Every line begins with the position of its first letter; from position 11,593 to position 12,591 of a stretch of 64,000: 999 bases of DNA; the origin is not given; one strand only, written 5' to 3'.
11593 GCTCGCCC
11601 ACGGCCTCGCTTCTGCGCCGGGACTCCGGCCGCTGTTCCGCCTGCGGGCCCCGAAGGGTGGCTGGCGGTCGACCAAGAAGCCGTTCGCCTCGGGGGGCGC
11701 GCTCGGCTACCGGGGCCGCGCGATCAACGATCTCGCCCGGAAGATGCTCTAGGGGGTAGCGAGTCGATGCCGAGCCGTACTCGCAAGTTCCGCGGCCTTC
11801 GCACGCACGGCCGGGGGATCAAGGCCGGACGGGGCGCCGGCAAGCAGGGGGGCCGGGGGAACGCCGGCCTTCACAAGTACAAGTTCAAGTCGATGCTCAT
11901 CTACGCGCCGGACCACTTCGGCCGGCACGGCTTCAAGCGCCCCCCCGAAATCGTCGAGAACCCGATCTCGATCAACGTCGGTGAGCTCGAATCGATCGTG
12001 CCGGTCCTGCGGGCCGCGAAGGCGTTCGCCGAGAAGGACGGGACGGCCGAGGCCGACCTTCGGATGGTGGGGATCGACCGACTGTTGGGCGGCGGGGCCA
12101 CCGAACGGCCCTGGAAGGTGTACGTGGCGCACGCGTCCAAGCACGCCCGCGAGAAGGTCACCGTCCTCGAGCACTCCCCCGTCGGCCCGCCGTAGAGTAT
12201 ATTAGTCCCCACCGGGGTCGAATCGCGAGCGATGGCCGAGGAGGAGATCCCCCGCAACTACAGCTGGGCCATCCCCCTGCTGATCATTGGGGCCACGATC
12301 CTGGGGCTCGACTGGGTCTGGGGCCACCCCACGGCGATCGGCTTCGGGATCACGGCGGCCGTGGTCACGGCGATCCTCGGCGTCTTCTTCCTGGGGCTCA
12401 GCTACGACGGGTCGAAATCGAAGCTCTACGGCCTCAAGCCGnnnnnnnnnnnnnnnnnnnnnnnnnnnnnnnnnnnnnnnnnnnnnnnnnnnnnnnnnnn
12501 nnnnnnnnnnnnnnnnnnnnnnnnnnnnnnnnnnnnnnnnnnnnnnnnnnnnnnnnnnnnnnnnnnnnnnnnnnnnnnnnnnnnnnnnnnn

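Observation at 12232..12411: SecY with an in-frame ~60-residue N-terminal extension predicted to add two transmembrane helices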

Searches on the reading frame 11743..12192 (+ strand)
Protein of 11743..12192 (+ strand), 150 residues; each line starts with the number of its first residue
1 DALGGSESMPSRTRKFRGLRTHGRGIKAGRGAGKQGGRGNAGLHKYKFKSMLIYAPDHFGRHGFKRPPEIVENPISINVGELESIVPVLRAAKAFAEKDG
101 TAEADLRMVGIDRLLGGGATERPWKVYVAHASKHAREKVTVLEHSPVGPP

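Call 4: search_protein_families(library=pfam, proteins=[window:11743-12192:+], max_evalue=0.01)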
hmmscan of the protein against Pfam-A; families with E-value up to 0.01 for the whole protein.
window:11743-12192:+ (150 aa): 1 family
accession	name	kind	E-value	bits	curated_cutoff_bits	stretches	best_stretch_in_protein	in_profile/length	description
PF00828.25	Ribosomal_L27A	-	5.4e-06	27.2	21.5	1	77-139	2-64/72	Ribosomal proteins 50S-L15, 50S-L18e, 60S-L27A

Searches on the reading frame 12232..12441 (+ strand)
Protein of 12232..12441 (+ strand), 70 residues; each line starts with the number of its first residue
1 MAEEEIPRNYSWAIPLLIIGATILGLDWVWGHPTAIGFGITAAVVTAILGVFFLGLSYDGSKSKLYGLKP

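Call 4: search_protein_families(library=pfam, proteins=[window:12232-12411:+], max_evalue=0.01)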
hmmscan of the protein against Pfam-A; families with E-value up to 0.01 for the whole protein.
window:12232-12411:+ (60 aa): 0 families

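Call 17: search_protein_representatives(alignment_id=A1)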
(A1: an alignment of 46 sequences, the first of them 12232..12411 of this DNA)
Query: 46 sequences, 60 profile positions. Proteins with E-value up to 0.001 (for the whole library): 11; up to 1e-10: 5; up to 1e-30: 1. The best 11 are listed.
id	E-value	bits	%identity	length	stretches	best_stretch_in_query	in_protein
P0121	2.3e-40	152.3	-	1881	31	18-47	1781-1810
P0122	1.5e-25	104.8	-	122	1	1-60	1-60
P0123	4.5e-14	68.1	-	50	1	2-44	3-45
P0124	1.3e-13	66.6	-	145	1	1-44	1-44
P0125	3.4e-12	62.1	-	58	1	1-39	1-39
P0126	2.2e-10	56.3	-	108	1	19-60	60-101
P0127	4.6e-07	45.7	-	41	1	1-29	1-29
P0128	2.1e-05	40.4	-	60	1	1-60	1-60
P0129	1.0e-04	38.1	-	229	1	1-60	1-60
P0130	3.1e-04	36.6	-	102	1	2-60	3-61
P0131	7.7e-04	35.3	-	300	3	17-44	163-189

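Call 59: search_protein_families(library=pfam, proteins=[window:12232-12441:+], max_evalue=10)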
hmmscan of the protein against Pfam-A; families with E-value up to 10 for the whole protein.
seq(70 aa): 2 families
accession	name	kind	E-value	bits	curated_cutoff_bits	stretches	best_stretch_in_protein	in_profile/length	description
PF07332.16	Phage_holin_3_6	-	0.053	14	28.4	1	15-54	52-88/116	Putative Actinobacterial Holin-X, holin superfamily III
PF11862.13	DUF3382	-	0.058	14.1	28.9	1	39-64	6-31/97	Domain of unknown function (DUF3382)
